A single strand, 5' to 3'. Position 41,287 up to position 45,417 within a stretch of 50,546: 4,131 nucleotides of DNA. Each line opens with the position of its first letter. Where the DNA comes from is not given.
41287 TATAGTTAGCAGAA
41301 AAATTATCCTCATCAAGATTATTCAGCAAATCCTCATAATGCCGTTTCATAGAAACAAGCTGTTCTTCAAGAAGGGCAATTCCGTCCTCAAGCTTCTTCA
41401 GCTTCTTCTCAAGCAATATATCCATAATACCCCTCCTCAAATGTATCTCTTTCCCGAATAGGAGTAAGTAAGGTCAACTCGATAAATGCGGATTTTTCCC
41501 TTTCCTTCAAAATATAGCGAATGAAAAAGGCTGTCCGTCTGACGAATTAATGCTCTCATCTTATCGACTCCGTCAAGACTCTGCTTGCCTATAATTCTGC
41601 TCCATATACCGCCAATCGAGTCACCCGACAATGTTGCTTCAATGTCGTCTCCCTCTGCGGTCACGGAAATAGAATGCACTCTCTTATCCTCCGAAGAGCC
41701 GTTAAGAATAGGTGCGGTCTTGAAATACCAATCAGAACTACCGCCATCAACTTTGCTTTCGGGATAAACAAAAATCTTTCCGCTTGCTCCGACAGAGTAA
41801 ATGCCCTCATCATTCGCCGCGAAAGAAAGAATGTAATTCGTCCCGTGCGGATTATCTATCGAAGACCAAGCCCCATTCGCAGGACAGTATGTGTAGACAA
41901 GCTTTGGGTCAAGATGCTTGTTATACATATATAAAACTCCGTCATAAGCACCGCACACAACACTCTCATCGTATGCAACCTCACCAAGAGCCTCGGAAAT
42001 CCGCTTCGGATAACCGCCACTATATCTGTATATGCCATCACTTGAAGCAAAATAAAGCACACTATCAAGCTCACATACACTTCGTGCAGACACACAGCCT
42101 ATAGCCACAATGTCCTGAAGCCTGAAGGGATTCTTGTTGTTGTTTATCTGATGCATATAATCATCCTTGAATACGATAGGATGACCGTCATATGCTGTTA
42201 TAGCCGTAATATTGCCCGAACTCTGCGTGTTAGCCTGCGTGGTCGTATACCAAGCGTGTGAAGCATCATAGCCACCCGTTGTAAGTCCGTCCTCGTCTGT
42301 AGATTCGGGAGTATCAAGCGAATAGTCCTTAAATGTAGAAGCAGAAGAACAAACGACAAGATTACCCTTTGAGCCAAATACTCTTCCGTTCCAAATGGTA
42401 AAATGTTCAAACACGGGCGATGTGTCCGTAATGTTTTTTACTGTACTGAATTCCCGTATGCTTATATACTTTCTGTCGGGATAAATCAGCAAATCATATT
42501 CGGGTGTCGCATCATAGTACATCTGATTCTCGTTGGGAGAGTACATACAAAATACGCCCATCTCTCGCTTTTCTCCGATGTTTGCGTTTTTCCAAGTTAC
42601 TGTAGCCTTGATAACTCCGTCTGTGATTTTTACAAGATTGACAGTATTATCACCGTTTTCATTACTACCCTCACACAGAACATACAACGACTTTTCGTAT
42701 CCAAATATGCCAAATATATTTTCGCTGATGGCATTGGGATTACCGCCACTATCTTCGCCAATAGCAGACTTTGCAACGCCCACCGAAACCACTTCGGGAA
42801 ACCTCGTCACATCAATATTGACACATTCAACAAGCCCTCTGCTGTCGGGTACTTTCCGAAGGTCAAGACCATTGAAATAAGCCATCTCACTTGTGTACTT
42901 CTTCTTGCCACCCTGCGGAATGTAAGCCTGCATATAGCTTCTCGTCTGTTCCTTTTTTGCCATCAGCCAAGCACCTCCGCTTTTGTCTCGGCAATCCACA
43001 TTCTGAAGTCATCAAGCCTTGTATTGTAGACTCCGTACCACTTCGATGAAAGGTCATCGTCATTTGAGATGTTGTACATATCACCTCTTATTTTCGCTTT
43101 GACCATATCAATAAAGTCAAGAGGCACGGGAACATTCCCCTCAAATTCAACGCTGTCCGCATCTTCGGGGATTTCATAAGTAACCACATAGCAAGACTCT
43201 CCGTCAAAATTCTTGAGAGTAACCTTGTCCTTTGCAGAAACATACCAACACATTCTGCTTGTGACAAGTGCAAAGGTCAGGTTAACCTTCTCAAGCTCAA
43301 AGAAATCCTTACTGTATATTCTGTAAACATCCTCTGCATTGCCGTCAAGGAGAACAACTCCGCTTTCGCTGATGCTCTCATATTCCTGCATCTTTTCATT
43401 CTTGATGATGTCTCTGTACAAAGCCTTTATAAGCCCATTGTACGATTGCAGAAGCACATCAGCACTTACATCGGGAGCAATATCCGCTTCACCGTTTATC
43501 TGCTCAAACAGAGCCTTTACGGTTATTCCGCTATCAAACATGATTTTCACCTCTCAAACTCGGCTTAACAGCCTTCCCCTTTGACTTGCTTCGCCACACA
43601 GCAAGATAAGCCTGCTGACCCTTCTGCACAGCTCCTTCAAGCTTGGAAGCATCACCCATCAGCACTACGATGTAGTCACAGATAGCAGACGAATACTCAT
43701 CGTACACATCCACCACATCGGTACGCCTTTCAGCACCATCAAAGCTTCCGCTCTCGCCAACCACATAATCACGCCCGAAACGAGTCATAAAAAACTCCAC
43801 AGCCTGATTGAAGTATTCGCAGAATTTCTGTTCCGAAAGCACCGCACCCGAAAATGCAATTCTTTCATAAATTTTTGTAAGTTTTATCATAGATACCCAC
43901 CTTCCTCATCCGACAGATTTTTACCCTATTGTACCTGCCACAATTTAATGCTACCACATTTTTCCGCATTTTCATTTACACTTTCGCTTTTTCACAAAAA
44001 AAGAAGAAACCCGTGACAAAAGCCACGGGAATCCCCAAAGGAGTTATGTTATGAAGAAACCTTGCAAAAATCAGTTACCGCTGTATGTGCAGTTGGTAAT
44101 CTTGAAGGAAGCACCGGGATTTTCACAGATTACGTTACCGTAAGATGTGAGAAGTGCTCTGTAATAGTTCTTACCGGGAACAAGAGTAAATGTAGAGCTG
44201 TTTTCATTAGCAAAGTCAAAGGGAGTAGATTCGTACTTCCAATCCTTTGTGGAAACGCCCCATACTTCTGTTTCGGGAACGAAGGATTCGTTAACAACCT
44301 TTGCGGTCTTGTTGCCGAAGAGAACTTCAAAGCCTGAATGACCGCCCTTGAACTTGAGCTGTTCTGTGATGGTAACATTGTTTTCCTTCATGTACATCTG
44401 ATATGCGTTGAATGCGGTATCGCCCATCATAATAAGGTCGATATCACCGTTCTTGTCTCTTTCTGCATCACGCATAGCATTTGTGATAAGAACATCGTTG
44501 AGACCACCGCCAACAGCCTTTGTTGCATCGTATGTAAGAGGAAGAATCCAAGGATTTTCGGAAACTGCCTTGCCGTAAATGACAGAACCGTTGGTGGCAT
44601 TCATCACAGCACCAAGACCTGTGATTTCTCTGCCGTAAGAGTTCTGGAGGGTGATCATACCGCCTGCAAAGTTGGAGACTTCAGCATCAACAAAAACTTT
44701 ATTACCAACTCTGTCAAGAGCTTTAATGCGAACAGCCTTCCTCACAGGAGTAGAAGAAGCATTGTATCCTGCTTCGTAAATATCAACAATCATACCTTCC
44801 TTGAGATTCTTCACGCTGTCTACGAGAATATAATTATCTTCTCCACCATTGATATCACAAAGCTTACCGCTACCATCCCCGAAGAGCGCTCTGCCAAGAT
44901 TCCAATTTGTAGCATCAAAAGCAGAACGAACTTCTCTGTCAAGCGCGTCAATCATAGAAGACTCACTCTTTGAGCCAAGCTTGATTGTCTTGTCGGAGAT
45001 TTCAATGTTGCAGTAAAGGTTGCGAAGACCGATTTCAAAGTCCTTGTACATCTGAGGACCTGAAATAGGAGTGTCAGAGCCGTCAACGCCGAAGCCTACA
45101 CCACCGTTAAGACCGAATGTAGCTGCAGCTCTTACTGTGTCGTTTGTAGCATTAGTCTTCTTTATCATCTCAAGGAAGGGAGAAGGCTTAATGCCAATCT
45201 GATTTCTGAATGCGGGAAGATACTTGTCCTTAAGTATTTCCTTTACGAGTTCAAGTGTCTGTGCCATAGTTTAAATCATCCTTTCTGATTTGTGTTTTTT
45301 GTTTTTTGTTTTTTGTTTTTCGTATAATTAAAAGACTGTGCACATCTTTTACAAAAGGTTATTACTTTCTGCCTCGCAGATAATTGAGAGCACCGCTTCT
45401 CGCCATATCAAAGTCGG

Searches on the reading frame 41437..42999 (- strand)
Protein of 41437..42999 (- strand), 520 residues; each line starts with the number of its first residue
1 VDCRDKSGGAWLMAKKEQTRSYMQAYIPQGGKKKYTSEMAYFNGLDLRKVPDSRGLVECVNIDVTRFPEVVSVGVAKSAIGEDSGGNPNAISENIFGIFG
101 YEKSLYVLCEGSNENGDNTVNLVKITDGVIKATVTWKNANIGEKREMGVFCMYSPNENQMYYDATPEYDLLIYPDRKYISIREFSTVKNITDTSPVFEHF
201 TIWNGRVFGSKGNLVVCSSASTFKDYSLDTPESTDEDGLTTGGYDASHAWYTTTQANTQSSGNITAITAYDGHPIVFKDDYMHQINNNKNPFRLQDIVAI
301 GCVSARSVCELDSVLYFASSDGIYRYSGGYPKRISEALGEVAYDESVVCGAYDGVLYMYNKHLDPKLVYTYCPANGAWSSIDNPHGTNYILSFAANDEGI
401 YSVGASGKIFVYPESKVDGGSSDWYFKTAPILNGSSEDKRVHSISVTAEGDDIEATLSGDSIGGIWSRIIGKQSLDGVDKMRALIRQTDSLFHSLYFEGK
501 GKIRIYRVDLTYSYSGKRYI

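Call 13: search_protein_families(library=phrogs, proteins=[window:41437-42999:-], max_evalue=0.00001)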
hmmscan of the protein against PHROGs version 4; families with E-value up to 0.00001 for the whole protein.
window:41437-42999:- (520 aa): 1 family
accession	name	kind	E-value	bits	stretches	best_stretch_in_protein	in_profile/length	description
phrog_511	-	head and packaging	2.3e-21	76.9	1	248-461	593-809/862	internal virion protein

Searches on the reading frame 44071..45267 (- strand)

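Call 13: search_protein_families(library=phrogs, proteins=[window:44071-45267:-], max_evalue=0.00001)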
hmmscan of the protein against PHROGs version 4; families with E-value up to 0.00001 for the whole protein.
window:44071-45267:- (398 aa): 2 families
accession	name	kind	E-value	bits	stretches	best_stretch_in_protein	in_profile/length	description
phrog_14242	-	head and packaging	3.1e-37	129.2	1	1-392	1-387/396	major head protein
phrog_9953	-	head and packaging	7.8e-06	26.5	0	212-391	144-327/329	major head protein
